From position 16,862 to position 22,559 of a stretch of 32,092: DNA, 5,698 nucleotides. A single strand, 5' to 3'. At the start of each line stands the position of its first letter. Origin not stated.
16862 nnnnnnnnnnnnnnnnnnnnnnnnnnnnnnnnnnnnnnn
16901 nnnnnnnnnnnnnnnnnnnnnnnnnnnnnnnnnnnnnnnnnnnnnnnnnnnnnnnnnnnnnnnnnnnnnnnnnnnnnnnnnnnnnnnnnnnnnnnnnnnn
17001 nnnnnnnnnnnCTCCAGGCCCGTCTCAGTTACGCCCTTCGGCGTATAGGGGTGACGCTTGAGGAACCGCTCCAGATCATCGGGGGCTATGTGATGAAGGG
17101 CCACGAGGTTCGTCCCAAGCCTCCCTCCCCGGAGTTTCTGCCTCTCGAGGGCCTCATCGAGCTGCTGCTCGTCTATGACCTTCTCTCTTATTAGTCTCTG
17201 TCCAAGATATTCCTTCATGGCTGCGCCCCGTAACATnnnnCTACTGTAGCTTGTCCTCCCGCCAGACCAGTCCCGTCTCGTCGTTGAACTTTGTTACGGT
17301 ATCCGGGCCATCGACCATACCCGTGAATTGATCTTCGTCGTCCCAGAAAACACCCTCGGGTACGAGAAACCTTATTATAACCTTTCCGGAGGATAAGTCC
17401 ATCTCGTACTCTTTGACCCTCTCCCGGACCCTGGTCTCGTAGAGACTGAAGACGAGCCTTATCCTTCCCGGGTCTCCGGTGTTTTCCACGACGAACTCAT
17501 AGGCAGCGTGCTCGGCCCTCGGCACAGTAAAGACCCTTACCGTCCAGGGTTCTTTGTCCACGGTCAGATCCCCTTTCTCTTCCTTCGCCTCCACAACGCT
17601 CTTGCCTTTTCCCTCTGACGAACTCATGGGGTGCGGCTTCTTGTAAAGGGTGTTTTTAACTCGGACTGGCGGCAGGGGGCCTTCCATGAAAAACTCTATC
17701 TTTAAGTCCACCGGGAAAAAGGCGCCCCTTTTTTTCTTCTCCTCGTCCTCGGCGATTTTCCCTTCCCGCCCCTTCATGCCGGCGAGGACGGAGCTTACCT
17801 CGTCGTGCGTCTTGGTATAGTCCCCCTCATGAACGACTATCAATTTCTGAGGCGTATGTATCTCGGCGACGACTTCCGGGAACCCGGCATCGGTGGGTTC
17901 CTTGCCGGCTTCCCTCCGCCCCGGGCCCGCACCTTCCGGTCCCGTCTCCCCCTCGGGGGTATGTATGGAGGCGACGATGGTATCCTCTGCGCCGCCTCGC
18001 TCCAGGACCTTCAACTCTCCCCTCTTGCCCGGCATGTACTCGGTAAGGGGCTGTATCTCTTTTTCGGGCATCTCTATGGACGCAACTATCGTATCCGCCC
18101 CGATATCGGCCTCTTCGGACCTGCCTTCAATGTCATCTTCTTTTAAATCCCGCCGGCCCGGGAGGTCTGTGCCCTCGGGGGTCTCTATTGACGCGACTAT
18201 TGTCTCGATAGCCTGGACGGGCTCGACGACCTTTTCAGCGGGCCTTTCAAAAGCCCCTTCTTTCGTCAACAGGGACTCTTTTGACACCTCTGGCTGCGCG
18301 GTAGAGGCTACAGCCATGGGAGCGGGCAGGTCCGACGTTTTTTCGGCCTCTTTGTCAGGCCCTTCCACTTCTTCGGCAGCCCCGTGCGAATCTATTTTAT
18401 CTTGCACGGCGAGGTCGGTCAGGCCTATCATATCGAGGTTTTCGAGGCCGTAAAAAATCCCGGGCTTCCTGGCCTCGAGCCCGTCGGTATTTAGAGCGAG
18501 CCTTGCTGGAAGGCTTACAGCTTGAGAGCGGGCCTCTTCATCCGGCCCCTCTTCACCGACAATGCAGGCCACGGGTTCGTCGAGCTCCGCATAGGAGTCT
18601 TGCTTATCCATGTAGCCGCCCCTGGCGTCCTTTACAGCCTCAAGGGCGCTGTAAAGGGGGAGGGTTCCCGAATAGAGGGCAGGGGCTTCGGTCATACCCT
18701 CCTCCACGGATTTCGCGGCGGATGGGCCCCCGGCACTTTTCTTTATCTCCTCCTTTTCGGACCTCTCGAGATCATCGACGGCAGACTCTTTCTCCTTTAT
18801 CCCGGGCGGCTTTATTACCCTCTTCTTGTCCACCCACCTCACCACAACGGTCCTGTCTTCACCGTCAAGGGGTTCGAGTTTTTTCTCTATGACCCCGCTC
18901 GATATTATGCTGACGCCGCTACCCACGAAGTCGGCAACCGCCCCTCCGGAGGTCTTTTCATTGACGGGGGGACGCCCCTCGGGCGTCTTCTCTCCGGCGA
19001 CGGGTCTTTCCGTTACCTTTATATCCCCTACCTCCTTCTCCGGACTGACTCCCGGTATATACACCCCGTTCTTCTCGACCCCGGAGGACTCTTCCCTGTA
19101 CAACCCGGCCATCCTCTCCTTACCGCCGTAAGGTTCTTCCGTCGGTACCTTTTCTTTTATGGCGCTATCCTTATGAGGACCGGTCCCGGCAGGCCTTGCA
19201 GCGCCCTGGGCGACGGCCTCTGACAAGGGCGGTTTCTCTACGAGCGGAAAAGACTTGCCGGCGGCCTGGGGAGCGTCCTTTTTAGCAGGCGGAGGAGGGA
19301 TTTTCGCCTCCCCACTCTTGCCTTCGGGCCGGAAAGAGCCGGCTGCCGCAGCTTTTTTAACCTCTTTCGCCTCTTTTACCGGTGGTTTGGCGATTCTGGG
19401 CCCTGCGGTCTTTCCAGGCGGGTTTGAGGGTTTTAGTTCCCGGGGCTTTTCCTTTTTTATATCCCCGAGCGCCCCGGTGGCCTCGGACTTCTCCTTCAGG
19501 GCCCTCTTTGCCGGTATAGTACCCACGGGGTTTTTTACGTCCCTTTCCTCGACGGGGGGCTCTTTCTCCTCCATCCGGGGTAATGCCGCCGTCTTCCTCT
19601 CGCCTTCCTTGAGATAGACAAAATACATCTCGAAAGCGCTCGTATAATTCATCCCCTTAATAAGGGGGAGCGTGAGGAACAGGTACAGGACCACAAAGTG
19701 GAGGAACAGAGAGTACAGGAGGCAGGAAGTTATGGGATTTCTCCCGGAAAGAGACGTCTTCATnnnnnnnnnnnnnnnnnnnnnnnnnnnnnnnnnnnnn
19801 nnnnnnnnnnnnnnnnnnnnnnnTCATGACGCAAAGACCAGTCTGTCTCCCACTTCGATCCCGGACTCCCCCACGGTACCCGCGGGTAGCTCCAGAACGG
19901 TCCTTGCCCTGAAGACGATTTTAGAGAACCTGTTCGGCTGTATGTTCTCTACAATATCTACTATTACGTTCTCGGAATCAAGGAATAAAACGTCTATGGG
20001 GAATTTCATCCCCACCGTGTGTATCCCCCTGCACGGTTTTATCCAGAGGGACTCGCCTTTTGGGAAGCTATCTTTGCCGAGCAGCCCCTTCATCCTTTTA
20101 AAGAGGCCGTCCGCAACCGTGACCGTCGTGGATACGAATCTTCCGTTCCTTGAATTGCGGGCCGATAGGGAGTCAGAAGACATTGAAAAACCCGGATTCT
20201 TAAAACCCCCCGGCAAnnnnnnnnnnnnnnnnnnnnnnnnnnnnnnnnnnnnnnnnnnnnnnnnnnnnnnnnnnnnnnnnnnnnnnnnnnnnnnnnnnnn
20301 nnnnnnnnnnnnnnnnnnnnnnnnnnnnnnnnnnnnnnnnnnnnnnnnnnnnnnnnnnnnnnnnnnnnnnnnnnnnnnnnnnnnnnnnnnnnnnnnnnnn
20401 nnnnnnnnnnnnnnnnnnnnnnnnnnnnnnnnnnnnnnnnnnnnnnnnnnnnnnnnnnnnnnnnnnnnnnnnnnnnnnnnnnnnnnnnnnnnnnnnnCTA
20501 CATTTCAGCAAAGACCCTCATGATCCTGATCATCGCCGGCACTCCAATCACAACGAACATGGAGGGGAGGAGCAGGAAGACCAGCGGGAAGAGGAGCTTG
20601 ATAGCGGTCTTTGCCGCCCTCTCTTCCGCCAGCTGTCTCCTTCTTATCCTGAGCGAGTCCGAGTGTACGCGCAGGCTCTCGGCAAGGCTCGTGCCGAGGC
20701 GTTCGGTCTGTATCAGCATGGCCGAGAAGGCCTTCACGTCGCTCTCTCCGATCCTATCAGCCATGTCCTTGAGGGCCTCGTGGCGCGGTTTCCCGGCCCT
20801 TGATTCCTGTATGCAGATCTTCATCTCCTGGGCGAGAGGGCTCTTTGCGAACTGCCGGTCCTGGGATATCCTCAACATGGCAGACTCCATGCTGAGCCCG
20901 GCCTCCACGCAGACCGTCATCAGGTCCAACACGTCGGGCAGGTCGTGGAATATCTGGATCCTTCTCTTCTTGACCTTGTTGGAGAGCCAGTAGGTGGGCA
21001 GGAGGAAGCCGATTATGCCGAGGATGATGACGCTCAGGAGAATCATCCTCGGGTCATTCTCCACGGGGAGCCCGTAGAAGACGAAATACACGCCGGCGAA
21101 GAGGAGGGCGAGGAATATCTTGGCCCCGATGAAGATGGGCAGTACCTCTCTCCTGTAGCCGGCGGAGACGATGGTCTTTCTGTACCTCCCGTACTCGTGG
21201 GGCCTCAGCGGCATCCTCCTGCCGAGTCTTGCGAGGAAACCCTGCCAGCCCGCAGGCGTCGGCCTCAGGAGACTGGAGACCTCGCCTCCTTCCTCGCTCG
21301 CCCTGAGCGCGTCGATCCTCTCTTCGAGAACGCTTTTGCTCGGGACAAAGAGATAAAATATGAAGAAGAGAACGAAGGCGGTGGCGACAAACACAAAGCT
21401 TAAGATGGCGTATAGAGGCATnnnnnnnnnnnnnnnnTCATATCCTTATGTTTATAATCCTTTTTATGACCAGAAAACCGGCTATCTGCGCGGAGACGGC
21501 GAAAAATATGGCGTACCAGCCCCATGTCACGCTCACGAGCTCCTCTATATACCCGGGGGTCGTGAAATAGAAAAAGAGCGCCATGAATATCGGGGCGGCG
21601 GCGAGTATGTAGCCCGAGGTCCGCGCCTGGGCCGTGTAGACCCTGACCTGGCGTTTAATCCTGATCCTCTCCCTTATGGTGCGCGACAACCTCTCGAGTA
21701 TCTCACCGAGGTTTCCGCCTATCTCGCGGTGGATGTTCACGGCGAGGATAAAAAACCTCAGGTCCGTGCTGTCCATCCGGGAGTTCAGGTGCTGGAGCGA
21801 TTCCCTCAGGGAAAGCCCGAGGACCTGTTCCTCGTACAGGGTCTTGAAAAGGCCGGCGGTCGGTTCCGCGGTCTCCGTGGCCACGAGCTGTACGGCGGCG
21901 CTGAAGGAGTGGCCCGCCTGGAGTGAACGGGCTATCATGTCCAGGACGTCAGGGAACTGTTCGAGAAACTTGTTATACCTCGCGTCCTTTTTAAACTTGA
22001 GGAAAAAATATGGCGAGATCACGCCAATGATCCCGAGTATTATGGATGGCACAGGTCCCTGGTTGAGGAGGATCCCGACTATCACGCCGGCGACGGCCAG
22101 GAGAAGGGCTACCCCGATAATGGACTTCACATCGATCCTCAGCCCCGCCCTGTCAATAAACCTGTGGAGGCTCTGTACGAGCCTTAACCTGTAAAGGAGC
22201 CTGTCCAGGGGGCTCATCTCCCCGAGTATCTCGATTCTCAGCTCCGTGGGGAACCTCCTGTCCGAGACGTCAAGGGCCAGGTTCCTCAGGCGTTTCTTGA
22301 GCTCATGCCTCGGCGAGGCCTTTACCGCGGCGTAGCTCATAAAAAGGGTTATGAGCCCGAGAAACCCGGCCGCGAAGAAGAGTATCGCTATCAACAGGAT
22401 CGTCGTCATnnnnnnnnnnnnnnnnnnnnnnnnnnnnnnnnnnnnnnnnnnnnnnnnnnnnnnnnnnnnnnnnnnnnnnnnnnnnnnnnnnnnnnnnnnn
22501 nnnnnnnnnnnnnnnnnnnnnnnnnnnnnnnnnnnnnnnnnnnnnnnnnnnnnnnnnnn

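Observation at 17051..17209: Tandem MshEN-type c-di-GMP-binding motifs fused to a classic AAA+ ATPase rather than to a GspE/PilB secretion ATPase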

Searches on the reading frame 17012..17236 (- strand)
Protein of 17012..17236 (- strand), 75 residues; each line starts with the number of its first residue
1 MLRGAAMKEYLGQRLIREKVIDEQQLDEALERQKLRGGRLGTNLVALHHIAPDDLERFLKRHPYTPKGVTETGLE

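Call 24: search_solved_structures(query=window:17012-17236:-, max_evalue=10, show_alignments=5)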
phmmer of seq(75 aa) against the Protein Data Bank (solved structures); distinct sequences matched with E-value up to 10: 12.
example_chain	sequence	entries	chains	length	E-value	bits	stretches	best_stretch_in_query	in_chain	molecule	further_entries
5htl_A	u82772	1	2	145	9.8e-06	28.9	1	7-62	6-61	MSHA biogenesis protein MshE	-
3jc8_Ba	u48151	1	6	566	0.00036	24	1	10-62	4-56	Type IV-A pilus assembly ATPase PilB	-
6olj_C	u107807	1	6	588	0.0009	22.7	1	3-63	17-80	Type IV pilus biogenesis ATPase PilB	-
5tsg_B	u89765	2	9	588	0.0009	22.7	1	3-63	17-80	Type IV pilus biogenesis ATPase PilB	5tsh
6f8l_G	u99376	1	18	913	0.0027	21.2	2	5-60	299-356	Type IV pilus assembly protein PilF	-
5zfr_A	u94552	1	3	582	0.0029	21.1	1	10-63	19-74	Type IV pilus biogenesis ATPase PilB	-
6ejf_G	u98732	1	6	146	0.097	16.3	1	11-58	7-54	Type IV pilus assembly protein PilF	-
1ns1_A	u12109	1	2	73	0.72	13.5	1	16-61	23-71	NONSTRUCTURAL PROTEIN 1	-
1ail_A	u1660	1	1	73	0.72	13.5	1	16-61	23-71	NONSTRUCTURAL PROTEIN NS1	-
3om9_A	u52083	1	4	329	1.3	12.7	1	6-40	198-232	Lactate dehydrogenase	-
1pze_A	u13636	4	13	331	1.3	12.7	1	6-40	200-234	lactate dehydrogenase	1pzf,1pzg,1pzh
6iuy_A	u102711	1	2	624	1.9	12.2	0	24-65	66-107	Glycerol-3-phosphate dehydrogenase [NAD(+)]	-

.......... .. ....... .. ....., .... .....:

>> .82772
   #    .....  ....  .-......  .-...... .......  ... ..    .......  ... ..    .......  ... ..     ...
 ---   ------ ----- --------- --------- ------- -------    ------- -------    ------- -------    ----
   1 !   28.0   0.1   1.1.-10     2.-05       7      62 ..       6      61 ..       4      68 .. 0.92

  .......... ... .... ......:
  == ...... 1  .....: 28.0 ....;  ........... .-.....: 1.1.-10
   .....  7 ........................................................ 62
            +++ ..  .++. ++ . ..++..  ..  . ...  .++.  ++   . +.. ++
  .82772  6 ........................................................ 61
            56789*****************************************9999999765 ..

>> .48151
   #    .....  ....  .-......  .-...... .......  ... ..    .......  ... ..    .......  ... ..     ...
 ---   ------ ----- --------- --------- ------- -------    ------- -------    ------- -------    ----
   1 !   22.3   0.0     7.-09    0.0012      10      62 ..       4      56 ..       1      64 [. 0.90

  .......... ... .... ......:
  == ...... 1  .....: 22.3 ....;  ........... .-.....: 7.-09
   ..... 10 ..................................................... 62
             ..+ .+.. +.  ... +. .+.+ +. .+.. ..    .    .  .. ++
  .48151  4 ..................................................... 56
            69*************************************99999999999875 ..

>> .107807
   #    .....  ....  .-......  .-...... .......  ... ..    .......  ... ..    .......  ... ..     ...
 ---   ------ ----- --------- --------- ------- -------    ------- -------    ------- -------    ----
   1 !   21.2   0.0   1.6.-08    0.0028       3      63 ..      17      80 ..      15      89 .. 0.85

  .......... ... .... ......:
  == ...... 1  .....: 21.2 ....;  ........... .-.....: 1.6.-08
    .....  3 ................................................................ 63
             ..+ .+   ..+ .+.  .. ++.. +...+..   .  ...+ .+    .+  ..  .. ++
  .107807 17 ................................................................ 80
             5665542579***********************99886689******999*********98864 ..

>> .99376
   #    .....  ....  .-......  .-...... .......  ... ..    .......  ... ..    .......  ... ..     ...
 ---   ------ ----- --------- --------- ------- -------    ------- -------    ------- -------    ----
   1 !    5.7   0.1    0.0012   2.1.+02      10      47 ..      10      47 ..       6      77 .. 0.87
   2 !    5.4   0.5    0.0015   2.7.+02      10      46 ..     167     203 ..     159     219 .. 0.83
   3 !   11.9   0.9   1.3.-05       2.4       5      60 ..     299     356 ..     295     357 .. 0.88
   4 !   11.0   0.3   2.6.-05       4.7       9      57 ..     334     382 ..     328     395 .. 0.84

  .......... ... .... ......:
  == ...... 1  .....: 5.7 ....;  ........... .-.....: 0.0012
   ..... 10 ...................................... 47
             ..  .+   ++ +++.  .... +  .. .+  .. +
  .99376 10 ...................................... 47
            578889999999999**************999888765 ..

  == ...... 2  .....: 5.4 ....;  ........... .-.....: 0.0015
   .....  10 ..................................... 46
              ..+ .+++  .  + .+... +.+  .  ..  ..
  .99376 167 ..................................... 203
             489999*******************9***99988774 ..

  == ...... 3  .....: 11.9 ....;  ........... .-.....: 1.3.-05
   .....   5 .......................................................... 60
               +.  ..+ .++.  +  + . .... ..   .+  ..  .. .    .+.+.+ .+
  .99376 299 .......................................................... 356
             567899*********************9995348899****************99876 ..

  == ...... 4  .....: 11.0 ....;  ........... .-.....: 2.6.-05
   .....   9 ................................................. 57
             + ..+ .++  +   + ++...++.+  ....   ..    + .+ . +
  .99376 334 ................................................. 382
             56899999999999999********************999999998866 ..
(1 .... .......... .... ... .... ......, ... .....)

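Call 89: search_protein_families(library=ncbifam, proteins=[window:17033-17218:-], max_evalue=1)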
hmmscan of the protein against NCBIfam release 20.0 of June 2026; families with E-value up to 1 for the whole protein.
seq(62 aa): 4 families
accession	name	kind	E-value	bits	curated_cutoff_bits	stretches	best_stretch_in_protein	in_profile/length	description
NF053729.1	c-di-GMP_motif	domain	4.3e-17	61.7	38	1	5-55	2-52/53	cyclic di-GMP-binding domain-containing protein, MshE-related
NF008411.1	PRK11234.1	equivalog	1.5e-05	23.6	1170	1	3-51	482-529/723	cyclic di-3',5'-guanylate-activated glycosyltransferase NfrB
NF012033.0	PRK15489.1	equivalog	0.00018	19.8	537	1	3-49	491-537/703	glycosyl transferase family protein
TIGR02538.1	type_IV_pilB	equivalog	0.023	13.3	675.65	1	5-56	2-53/564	type IV-A pilus assembly ATPase PilB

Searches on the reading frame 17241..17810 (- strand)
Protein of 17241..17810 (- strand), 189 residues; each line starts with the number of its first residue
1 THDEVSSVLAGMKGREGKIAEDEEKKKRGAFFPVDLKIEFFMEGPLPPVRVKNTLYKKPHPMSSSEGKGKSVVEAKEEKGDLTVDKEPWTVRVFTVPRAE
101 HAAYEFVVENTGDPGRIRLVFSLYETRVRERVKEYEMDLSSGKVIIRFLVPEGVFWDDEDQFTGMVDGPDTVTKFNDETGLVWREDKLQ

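Call 85: search_protein_families(library=pfam, proteins=[window:17241-17810:-], max_evalue=10)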
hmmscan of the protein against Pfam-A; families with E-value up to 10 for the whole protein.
window:17241-17810:- (189 aa): 0 families

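Call 90: search_solved_structures(query=window:17241-17810:-, max_evalue=10)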
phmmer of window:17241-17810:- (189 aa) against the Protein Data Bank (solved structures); distinct sequences matched with E-value up to 10: 0.

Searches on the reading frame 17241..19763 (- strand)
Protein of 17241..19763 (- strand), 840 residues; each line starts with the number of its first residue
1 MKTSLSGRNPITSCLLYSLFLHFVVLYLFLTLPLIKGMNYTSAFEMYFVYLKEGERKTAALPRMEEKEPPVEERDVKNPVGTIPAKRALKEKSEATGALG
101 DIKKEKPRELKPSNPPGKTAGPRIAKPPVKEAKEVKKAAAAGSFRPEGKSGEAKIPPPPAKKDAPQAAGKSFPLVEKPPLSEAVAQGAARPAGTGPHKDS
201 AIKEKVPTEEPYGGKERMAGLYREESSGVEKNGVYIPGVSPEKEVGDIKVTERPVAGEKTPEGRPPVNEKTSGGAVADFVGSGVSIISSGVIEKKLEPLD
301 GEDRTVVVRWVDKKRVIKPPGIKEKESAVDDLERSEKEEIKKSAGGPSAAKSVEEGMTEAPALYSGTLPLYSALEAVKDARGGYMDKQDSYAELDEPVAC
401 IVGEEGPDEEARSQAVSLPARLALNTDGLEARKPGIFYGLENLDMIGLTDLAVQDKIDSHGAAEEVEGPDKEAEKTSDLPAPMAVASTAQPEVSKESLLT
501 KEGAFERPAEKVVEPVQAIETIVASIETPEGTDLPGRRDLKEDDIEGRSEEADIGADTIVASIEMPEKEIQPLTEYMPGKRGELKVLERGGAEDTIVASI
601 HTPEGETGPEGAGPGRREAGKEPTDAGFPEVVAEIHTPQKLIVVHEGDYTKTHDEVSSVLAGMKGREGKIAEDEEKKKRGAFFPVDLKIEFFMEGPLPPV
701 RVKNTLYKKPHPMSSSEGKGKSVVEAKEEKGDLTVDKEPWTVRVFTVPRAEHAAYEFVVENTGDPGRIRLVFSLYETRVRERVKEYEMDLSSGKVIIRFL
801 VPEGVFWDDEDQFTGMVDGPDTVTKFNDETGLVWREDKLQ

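Call 6: search_protein_families(library=pfam, proteins=[window:17241-19763:-], max_evalue=0.001)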
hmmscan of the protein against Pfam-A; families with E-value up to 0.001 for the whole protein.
window:17241-19763:- (840 aa): 0 families

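Call 46: search_protein_families(library=ncbifam, proteins=[window:17241-19763:-], max_evalue=0.01)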
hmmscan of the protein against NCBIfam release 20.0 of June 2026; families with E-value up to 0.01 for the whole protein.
window:17241-19763:- (840 aa): 0 families

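Call 60: search_protein_families(library=padloc, proteins=[window:17241-19763:-], max_evalue=0.01)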
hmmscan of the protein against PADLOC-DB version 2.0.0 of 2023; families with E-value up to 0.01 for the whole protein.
window:17241-19763:- (840 aa): 0 families

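Call 85: search_protein_families(library=pfam, proteins=[window:17241-19763:-], max_evalue=10)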
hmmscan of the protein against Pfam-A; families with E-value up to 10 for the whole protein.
window:17241-19763:- (840 aa): 0 families

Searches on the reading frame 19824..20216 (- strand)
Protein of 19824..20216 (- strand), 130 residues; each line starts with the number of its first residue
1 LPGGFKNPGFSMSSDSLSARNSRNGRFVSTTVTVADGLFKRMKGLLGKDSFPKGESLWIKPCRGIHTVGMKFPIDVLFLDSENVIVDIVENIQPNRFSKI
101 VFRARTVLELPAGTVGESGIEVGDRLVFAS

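Call 6: search_protein_families(library=pfam, proteins=[window:19824-20216:-], max_evalue=0.001)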
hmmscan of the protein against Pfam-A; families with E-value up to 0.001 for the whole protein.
window:19824-20216:- (130 aa): 1 family
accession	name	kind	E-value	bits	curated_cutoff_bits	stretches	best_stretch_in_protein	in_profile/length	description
PF02643.20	DUF192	-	8.4e-20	71.2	27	1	31-127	2-95/96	Uncharacterized ACR, COG1430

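Call 46: search_protein_families(library=ncbifam, proteins=[window:19824-20216:-], max_evalue=0.01)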
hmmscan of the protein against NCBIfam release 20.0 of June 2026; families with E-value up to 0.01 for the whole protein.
window:19824-20216:- (130 aa): 1 family
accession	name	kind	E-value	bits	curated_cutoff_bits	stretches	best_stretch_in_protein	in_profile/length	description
NF002996.0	PRK03760.1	equivalog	1.1e-13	51.1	146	1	21-129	6-117/121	hypothetical protein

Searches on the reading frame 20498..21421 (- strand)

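Call 6: search_protein_families(library=pfam, proteins=[window:20498-21421:-], max_evalue=0.001)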
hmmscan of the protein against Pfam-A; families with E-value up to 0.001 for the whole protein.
window:20498-21421:- (307 aa): 1 family
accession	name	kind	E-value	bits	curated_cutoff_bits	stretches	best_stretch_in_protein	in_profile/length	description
PF00482.28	T2SSF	-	1.8e-16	60.7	25.2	1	165-292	2-123/125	Type II secretion system (T2SS), protein F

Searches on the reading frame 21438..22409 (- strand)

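Call 6: search_protein_families(library=pfam, proteins=[window:21438-22409:-], max_evalue=0.001)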
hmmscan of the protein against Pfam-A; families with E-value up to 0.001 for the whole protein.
window:21438-22409:- (323 aa): 1 family
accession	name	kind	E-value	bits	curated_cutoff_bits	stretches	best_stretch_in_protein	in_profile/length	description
PF00482.28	T2SSF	-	5.5e-17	62.3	25.2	1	156-281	2-124/125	Type II secretion system (T2SS), protein F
